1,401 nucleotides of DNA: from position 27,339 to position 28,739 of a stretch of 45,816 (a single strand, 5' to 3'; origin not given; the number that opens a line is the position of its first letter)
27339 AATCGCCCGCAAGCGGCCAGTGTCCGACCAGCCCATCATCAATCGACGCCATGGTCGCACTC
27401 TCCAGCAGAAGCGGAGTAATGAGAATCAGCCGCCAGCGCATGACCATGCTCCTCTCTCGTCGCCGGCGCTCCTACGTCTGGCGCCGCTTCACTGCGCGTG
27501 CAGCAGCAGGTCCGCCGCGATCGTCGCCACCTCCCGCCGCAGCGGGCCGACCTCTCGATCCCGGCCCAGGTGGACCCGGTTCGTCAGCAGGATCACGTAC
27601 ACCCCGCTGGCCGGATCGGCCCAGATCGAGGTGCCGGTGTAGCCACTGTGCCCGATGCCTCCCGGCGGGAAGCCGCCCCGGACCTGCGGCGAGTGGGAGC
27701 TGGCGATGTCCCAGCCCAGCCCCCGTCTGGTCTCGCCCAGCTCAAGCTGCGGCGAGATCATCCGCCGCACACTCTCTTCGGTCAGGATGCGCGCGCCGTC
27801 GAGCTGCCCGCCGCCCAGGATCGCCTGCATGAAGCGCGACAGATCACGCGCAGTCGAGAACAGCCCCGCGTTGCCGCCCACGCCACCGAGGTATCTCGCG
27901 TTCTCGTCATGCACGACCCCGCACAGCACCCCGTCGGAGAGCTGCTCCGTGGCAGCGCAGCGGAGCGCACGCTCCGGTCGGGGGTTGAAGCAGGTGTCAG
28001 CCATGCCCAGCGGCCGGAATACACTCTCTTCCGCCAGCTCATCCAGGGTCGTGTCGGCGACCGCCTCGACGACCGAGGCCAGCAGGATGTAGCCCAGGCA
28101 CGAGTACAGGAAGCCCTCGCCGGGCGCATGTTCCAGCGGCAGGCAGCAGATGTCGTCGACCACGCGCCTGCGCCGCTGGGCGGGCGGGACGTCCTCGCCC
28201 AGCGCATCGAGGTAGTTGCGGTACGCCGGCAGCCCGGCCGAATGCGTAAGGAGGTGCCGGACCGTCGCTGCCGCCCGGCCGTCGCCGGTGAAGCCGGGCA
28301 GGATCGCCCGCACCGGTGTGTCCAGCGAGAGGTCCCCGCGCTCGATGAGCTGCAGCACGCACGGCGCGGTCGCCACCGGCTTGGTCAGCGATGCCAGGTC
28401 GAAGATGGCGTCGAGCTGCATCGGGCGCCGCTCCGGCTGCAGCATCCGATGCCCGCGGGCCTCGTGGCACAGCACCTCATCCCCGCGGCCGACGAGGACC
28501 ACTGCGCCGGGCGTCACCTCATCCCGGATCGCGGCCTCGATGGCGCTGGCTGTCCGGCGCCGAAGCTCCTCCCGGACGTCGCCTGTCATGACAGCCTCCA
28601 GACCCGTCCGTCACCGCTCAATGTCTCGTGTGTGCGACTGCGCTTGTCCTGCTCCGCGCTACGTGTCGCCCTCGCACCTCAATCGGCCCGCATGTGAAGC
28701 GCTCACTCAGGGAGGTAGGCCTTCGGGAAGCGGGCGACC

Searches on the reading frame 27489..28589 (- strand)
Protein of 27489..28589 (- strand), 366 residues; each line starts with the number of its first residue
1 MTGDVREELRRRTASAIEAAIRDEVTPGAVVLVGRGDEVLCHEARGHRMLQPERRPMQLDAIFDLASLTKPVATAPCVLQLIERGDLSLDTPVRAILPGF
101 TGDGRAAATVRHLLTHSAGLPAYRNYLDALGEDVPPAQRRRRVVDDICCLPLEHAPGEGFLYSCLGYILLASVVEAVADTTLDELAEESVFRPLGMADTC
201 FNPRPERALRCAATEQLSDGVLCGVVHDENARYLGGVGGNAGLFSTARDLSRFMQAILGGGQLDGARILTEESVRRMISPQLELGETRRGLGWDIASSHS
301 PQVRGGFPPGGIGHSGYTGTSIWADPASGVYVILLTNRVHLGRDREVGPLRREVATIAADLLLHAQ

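Call 69: search_protein_families(library=pfam, proteins=[window:27489-28589:-], max_evalue=0.00001)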
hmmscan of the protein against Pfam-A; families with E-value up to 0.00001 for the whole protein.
window:27489-28589:- (366 aa): 1 family
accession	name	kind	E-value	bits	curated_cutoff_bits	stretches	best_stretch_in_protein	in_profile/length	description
PF00144.29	Beta-lactamase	-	2.6e-71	240.9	27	1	18-352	6-325/329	Beta-lactamase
